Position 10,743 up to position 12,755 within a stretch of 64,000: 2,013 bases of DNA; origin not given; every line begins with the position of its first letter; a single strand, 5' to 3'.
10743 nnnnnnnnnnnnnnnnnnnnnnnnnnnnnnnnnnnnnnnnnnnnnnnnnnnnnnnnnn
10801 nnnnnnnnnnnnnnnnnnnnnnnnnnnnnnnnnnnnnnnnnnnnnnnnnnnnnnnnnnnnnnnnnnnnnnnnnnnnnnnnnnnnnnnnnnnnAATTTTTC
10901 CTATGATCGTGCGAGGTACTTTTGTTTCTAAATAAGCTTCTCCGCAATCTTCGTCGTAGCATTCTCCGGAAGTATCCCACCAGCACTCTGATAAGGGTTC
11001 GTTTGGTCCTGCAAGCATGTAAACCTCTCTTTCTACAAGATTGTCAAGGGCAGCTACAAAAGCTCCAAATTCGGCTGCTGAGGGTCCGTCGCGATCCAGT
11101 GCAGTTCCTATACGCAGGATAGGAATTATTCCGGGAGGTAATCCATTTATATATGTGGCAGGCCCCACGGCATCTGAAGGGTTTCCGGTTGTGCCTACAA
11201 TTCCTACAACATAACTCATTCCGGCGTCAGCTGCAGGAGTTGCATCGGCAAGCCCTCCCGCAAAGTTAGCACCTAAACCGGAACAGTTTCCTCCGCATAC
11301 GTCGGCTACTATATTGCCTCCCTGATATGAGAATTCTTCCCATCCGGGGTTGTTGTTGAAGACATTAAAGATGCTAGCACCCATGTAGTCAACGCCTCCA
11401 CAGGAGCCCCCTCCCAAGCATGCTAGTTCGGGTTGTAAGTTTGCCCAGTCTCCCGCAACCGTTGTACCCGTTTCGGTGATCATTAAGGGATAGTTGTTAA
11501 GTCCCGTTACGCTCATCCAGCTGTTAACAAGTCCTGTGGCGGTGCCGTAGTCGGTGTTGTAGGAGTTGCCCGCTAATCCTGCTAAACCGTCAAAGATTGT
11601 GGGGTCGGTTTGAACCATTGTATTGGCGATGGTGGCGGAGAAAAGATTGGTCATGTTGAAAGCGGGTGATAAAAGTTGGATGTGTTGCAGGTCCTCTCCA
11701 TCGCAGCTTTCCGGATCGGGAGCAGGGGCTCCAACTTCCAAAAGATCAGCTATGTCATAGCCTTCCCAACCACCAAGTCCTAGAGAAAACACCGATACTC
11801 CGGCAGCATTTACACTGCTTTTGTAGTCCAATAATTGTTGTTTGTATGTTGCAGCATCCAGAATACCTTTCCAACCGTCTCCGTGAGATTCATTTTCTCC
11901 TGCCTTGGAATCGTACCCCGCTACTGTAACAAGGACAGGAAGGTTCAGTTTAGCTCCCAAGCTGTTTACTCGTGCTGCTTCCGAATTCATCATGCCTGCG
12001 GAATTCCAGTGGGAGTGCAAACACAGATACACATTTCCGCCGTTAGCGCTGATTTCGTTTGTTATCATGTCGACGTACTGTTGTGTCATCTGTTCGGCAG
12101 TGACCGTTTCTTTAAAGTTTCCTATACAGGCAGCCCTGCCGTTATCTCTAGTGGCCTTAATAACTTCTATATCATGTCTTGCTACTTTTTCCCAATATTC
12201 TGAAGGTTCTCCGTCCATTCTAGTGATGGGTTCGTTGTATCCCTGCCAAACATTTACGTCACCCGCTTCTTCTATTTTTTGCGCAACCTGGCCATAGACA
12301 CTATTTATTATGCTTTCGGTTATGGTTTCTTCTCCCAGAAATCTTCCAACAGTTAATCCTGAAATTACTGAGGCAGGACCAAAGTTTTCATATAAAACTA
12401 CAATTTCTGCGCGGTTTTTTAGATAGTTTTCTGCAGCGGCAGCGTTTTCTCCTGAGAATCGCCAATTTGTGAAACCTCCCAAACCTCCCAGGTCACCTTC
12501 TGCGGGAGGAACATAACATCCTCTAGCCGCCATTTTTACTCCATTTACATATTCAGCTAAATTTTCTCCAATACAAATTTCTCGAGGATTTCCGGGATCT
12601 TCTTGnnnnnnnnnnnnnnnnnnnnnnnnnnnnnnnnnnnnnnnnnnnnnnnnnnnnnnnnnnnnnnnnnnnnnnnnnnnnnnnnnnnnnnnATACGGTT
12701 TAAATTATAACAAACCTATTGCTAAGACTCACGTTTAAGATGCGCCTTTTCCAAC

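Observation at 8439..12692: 1417-aa secreted Cys-rich giant protein with an N-terminal GH5-like catalytic domain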

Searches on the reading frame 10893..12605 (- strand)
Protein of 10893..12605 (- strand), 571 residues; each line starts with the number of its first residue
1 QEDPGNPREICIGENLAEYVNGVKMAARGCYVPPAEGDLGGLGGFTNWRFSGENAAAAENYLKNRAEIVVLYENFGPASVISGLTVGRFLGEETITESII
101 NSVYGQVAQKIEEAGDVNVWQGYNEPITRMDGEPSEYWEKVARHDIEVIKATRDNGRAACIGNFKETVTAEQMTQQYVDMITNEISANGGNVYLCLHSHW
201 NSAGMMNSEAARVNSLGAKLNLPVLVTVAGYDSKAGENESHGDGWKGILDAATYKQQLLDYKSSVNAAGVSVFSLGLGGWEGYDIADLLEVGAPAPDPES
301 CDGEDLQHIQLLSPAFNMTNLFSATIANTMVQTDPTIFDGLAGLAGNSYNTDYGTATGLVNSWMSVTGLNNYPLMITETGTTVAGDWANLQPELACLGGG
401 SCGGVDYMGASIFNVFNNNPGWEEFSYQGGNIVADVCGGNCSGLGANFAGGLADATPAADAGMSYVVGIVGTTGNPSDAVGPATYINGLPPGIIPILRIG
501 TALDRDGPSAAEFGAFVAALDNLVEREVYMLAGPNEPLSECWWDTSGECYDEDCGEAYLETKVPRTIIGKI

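Call 14: find_homologous_proteins(query=A1, max_evalue=0.01)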
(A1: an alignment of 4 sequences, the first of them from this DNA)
Query A1 (4 sequences) (571 aa, profile of the alignment): 9 proteins with E <= 0.01 among 8000 candidates.
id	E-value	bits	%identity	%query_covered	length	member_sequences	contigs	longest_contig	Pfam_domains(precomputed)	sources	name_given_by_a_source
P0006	4.6e-169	582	57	98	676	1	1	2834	-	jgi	-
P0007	1.1e-70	257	35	42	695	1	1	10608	-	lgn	-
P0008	2.0e-59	220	36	41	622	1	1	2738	-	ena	-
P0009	1.7e-58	217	36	42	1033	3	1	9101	-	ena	-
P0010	3.1e-48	183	32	43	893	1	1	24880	PF13472.13,PF00657.29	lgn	-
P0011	5.0e-35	140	31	42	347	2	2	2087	-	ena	-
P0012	3.8e-29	120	33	46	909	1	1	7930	-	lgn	-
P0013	2.9e-21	94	39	10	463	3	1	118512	-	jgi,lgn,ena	-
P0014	1.8e-18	85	35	15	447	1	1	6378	-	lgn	-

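Call 24: search_protein_families(library=pfam, proteins=[P0013, P0014, P0011, P0007, P0008, P0009, P0010, P0012], max_evalue=1)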
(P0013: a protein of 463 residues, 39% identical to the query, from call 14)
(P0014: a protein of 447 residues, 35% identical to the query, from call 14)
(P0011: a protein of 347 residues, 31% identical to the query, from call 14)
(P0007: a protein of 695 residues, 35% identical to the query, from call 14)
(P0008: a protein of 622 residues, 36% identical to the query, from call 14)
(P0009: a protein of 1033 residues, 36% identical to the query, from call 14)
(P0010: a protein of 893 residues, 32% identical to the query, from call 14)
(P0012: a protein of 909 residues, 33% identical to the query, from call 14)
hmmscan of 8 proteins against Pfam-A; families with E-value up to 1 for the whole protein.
P0013 (463 aa): 0 families

P0014 (447 aa): 1 family
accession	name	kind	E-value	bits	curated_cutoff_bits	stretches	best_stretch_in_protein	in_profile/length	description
PF03596.19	Cad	-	0.23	11.8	26.2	1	129-172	84-127/192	Cadmium resistance transporter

P0011 (347 aa): 1 family
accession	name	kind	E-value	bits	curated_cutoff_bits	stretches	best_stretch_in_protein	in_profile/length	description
PF11790.14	Glyco_hydro_cc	-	1.7e-05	25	21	1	55-183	88-209/237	Glycosyl hydrolase catalytic core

P0007 (695 aa): 0 families

P0008 (622 aa): 0 families

P0009 (1033 aa): 0 families

P0010 (893 aa): 2 families
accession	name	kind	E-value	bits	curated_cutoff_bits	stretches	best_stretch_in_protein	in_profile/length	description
PF13472.12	Lipase_GDSL_2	-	3.2e-16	60.8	32.9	1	695-879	2-178/178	GDSL-like Lipase/Acylhydrolase family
PF00657.28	Lipase_GDSL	-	4.1e-09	37.3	23.6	1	692-882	1-206/208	GDSL-like Lipase/Acylhydrolase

P0012 (909 aa): 0 families

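Call 25: search_protein_representatives(alignment_id=A1)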
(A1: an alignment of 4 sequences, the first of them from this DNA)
Query: 4 sequences, 591 profile positions. Proteins with E-value up to 0.001 (for the whole library): 334; up to 1e-10: 263; up to 1e-30: 81. The best 150 are listed.
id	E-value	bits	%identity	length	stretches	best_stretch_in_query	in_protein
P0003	5.7e-287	970.0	-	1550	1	2-590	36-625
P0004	5.3e-269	910.6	-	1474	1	9-579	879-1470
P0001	3.1e-251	852.0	-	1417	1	1-591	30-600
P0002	1.3e-245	833.4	-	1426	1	8-590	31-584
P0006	1.5e-169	582.2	-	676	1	8-591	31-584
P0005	1.8e-122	426.8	-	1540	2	33-312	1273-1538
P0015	4.5e-80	286.7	-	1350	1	31-322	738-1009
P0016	7.0e-78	279.5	-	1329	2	328-579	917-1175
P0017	2.5e-75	271.1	-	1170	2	327-574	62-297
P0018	4.5e-72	260.3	-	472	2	327-575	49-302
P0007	3.5e-71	257.4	-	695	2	328-580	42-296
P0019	3.3e-68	247.5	-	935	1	32-312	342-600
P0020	7.4e-68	246.4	-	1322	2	327-576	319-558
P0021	4.5e-66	240.5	-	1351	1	325-578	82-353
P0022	1.7e-64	235.3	-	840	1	29-312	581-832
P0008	6.3e-60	220.2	-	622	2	325-576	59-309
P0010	1.0e-48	183.2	-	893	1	326-578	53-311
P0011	1.6e-35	139.6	-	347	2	329-578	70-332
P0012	1.2e-29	120.2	-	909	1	317-589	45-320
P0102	3.7e-28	115.3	-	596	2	469-575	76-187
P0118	1.2e-26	110.3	-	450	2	460-575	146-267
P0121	2.3e-26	109.4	-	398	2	458-572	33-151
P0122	3.5e-26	108.8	-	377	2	330-470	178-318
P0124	5.3e-26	108.2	-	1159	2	456-569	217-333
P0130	1.2e-25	107.0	-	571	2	324-466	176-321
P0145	7.4e-24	101.1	-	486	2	462-571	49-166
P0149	9.3e-24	100.8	-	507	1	37-309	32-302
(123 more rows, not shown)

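Call 31: search_protein_families(library=pfam, alignment_id=A2, max_evalue=0.01)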
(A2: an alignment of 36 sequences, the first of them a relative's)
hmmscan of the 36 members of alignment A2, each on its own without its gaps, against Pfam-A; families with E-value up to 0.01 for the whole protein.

A. member 1, P0011 (347 aa): 1 family
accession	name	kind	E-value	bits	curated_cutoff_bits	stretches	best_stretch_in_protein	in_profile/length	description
PF11790.14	Glyco_hydro_cc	-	1.7e-05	25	21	1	55-183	88-209/237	Glycosyl hydrolase catalytic core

B. families by the number of members that match (of 36 scanned): 7 families
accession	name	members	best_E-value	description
PF11790.14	Glyco_hydro_cc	4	1.7e-05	Glycosyl hydrolase catalytic core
PF13529.12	Peptidase_C39_2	3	1.5e-11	Peptidase_C39 like family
PF01551.29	Peptidase_M23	2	3.7e-24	Peptidase family M23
PF13472.12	Lipase_GDSL_2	1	5.2e-14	GDSL-like Lipase/Acylhydrolase family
PF18896.5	SLT_3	1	9e-05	Lysozyme like domain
PF00657.28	Lipase_GDSL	1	0.00047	GDSL-like Lipase/Acylhydrolase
PF10880.13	DUF2673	1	0.006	Protein of unknown function (DUF2673)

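Call 38: find_homologous_proteins(query=A4, max_evalue=0.001)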
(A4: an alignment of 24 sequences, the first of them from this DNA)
Query A4 (24 sequences) (571 aa, profile of the alignment): 11 proteins with E <= 0.001 among 8000 candidates.
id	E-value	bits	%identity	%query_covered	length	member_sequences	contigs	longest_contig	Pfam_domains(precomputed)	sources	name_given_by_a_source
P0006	4.6e-151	522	57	98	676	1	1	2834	-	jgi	-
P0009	1.9e-93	332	36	42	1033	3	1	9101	-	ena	-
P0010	4.5e-93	331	32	43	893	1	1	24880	PF13472.13,PF00657.29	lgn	-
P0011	2.3e-90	322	31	42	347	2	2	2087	-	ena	-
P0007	4.3e-83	298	35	42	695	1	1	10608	-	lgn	-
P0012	4.0e-72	262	33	46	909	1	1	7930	-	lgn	-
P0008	2.0e-60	223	36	41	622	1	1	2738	-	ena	-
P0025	3.3e-51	193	45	30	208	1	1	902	-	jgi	jgi:hypothetical protein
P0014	4.4e-38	150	35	15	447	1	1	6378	-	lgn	-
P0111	2.6e-36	144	41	21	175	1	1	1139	-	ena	-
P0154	1.1e-10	59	44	3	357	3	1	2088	-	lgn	-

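Call 43: search_protein_families(library=pfam, proteins=[P0149], max_evalue=5)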
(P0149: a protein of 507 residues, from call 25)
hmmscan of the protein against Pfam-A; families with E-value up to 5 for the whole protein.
P0149 (507 aa): 5 families
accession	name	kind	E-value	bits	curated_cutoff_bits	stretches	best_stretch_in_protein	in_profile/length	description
PF16158.11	N_BRCA1_IG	-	0.04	14.9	28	1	338-420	8-82/108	Ig-like domain from next to BRCA1 gene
PF07705.17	CARDB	-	0.1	13.3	22.7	1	338-429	15-84/101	CARDB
PF23619.1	Ig_VWA7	-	0.14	12.8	27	0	399-428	10-39/104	VWA7 Ig-like domain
PF23930.1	DUF7268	-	0.22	12.1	27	1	278-316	37-75/104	Family of unknown function (DUF7268)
PF08381.16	BRX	-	0.75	9.7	24.5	1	95-109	39-53/56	Transcription factor regulating root and shoot growth via Pin3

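Call 62: search_protein_families(library=pfam, alignment_id=A7, max_evalue=0.001)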
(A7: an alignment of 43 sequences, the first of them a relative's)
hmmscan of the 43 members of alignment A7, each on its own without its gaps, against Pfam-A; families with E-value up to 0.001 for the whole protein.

A. member 1, P0017 (1170 aa): 1 family
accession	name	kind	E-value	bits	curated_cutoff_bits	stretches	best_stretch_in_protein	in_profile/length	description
PF18896.5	SLT_3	-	6.9e-07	30.1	27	1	1052-1154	8-88/89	Lysozyme like domain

B. families by the number of members that match (of 43 scanned): 3 families
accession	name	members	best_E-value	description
PF18896.5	SLT_3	5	1.5e-09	Lysozyme like domain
PF01551.29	Peptidase_M23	1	1.1e-20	Peptidase family M23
PF11790.14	Glyco_hydro_cc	1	0.00044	Glycosyl hydrolase catalytic core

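Call 65: search_protein_families(library=pfam, proteins=[P0121, P0122, P0124, P0130, P0145, P0102, P0118], max_evalue=1)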
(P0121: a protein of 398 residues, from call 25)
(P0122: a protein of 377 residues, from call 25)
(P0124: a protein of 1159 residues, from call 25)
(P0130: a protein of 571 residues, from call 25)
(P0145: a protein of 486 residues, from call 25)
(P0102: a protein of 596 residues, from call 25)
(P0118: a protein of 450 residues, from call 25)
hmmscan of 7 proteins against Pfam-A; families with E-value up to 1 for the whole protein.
P0121 (398 aa): 1 family
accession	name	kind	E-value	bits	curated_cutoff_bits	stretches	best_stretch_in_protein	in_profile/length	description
PF11790.14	Glyco_hydro_cc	-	0.0019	18.2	21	1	137-306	70-226/237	Glycosyl hydrolase catalytic core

P0122 (377 aa): 0 families

P0124 (1159 aa): 1 family
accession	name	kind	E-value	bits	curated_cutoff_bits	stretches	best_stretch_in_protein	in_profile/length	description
PF00036.39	EF-hand_1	-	0.047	13.7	25.4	1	1099-1118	8-27/29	EF hand domain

P0130 (571 aa): 2 families
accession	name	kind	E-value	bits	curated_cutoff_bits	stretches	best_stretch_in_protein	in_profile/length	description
PF11790.14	Glyco_hydro_cc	-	0.0016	18.5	21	1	179-311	101-226/237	Glycosyl hydrolase catalytic core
PF25266.1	DUF7865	-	0.32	11.4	27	1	6-32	49-76/132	Domain of unknown function (DUF7865)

P0145 (486 aa): 2 families
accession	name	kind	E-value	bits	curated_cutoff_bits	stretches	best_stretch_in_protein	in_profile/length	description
PF11790.14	Glyco_hydro_cc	-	0.00029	20.9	21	1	169-327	80-225/237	Glycosyl hydrolase catalytic core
PF23714.1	Rv3627c_N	-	0.063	13.7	27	1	13-51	11-50/58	Carboxypeptidase Rv3627c-like, N-terminal domain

P0102 (596 aa): 1 family
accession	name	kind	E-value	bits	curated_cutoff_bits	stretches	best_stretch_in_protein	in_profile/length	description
PF11790.14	Glyco_hydro_cc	-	0.058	13.4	21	1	198-341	89-225/237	Glycosyl hydrolase catalytic core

P0118 (450 aa): 0 families
